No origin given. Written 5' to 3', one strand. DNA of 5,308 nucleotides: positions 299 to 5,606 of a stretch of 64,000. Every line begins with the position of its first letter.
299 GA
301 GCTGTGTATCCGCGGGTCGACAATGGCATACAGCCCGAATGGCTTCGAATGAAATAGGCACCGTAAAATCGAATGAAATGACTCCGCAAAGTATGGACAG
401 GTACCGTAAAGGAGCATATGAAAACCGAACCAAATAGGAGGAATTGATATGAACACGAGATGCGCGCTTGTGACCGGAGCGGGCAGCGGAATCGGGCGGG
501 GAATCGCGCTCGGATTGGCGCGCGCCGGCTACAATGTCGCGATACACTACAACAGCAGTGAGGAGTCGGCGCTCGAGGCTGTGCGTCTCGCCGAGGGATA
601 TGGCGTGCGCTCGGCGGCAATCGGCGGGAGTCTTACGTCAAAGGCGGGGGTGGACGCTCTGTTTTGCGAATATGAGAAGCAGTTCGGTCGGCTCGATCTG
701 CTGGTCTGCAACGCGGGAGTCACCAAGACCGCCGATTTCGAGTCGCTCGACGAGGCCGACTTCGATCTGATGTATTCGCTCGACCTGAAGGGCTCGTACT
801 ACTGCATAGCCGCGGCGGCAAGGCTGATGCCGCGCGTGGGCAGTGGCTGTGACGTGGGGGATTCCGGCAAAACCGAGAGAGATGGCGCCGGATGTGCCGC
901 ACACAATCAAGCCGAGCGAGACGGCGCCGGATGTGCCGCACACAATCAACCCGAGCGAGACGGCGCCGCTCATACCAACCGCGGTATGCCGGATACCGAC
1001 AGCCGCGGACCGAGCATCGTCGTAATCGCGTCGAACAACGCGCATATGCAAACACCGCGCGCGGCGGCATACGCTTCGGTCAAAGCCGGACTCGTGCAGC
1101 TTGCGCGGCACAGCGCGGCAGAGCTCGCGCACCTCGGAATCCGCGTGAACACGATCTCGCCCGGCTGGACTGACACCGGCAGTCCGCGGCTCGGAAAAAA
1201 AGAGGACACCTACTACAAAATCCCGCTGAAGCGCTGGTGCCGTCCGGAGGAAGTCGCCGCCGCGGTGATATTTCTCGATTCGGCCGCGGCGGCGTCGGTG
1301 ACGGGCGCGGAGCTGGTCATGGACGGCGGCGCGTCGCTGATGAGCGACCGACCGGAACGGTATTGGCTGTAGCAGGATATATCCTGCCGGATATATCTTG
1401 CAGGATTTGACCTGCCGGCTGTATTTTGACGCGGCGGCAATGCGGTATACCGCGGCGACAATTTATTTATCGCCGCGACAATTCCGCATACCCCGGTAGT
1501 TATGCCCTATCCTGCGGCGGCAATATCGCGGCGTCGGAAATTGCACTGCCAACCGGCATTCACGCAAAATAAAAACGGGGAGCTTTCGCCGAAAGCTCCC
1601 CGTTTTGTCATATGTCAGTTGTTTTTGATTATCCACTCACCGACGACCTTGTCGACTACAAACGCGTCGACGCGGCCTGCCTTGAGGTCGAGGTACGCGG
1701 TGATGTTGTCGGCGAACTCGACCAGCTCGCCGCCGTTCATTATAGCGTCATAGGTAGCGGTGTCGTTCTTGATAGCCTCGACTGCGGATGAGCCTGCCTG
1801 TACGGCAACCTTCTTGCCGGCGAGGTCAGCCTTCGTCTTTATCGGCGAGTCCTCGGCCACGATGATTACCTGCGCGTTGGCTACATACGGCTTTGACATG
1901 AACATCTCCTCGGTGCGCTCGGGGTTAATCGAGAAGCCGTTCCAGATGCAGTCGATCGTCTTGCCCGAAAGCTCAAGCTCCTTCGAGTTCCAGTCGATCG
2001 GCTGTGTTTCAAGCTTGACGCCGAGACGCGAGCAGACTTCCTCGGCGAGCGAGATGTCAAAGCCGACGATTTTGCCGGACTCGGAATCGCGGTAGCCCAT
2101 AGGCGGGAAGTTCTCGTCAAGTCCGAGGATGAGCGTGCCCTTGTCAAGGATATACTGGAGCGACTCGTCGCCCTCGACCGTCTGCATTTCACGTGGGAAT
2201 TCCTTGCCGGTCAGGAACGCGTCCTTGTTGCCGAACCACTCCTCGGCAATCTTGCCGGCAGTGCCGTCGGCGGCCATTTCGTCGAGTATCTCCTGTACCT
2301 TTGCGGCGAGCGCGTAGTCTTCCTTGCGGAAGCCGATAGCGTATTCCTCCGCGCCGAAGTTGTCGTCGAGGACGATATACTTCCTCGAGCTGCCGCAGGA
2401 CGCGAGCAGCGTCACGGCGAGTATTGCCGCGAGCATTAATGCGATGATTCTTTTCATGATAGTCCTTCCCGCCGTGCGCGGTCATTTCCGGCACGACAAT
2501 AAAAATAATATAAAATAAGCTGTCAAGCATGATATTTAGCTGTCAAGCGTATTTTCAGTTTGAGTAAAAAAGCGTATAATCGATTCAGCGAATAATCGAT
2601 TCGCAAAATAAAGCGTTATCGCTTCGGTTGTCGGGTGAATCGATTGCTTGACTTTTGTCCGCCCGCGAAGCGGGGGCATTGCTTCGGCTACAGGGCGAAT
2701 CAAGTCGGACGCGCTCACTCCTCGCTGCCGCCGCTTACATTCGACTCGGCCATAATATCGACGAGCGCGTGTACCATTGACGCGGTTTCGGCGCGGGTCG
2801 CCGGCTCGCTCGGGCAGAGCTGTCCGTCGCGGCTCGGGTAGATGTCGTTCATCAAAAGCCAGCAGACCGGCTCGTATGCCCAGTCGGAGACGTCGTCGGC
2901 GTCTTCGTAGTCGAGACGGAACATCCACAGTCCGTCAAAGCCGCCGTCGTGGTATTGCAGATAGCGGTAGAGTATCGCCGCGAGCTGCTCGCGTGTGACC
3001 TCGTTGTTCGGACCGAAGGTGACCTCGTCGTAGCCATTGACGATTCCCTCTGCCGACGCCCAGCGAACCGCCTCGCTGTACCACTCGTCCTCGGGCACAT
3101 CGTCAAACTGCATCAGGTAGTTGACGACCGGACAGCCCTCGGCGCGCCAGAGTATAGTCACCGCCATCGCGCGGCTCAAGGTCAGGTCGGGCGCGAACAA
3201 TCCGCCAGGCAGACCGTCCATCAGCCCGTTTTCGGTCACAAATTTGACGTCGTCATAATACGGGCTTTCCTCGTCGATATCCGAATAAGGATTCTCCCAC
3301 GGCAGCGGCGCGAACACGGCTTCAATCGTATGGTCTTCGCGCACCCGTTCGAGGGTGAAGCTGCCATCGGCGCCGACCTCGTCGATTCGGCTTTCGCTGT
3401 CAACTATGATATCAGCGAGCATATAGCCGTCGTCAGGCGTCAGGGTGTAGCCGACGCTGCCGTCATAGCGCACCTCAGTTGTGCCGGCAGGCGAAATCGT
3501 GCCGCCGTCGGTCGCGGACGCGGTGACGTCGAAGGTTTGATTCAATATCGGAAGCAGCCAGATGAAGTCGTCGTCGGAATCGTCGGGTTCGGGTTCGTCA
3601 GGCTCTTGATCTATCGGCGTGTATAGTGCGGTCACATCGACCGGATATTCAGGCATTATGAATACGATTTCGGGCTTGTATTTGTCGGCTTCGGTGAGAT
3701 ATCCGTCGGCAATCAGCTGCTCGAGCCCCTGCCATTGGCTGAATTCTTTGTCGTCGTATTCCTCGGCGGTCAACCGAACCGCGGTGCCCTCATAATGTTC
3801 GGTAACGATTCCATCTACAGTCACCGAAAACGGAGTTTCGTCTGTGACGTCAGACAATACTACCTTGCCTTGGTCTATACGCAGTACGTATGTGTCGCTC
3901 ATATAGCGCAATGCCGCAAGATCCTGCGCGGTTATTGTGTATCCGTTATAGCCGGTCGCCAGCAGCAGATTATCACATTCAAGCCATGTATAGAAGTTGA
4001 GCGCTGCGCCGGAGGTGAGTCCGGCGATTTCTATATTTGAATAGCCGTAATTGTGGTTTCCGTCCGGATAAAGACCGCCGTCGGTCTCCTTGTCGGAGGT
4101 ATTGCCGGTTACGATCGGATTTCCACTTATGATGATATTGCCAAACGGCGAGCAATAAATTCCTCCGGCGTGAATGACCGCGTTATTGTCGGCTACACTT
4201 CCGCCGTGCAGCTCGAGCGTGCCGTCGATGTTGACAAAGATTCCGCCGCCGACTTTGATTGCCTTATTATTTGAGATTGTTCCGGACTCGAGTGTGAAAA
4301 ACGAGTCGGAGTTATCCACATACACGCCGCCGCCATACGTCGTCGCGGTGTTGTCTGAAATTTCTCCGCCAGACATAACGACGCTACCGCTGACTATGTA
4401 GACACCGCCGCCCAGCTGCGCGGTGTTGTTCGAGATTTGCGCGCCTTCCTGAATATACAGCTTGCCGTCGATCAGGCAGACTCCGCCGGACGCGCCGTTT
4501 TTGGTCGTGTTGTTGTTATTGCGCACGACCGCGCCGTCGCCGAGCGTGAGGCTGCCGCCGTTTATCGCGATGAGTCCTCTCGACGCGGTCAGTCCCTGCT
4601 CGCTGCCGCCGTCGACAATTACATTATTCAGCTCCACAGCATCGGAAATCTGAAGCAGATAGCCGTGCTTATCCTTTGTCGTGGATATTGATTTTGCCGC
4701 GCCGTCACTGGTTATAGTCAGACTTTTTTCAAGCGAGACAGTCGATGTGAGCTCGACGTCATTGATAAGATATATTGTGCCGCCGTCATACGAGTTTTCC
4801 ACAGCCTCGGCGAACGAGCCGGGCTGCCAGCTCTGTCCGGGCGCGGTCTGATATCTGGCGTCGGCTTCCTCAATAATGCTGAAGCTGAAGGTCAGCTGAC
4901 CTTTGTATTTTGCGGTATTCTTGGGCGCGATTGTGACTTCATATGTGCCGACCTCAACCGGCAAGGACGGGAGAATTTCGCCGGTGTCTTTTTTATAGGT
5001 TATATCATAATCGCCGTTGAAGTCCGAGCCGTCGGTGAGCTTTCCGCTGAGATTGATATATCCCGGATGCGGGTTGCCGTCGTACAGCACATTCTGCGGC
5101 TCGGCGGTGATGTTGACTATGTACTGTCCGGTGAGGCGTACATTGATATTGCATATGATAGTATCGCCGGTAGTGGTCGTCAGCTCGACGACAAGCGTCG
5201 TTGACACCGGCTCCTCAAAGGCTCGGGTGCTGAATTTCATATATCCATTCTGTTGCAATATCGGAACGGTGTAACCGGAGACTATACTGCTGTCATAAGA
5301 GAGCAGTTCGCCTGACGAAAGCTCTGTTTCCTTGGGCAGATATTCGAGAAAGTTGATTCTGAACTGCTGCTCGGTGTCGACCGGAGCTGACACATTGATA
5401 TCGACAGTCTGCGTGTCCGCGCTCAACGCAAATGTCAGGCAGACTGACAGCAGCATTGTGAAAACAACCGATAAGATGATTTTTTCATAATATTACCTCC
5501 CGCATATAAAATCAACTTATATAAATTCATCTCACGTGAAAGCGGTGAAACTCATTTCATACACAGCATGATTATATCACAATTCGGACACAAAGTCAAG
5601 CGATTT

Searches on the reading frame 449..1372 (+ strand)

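Call 73: search_protein_families(library=pfam, max_evalue=0.001, proteins=[window:449-1372:+])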
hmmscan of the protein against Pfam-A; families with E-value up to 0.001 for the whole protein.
window:449-1372:+ (307 aa): 4 families
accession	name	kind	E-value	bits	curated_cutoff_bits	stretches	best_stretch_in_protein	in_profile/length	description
PF13561.12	adh_short_C2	-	2.1e-50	171.9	27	2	185-295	120-235/236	Enoyl-(Acyl carrier protein) reductase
PF00106.31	adh_short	-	4.1e-39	134.5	26.6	2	5-133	2-129/195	short chain dehydrogenase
PF08659.16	KR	-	1.7e-05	25.2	22.6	1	7-116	4-116/180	KR domain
PF23441.1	SDR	-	0.00033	20.6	27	0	189-244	144-197/258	SDR-like rossmann domain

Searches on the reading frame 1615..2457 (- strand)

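Call 73: search_protein_families(library=pfam, max_evalue=0.001, proteins=[window:1615-2457:-])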
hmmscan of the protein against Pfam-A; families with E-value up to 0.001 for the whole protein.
window:1615-2457:- (280 aa): 1 family
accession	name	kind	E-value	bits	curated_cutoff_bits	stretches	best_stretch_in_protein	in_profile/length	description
PF00497.25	SBP_bac_3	-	8.7e-35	119.8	26.4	2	109-231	1-118/132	Bacterial extracellular solute-binding proteins, family 3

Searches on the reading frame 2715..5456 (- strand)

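Call 73: search_protein_families(library=pfam, max_evalue=0.001, proteins=[window:2715-5456:-])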
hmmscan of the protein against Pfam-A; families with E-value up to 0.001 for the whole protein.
window:2715-5456:- (913 aa): 2 families
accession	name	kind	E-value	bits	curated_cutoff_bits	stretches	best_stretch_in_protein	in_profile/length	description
PF00395.25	SLH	-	6.7e-27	93.6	20.8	2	784-826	2-44/44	S-layer homology domain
PF18998.6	Flg_new_2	-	6.9e-06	26.4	23.6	0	554-615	20-72/73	Divergent InlB B-repeat domain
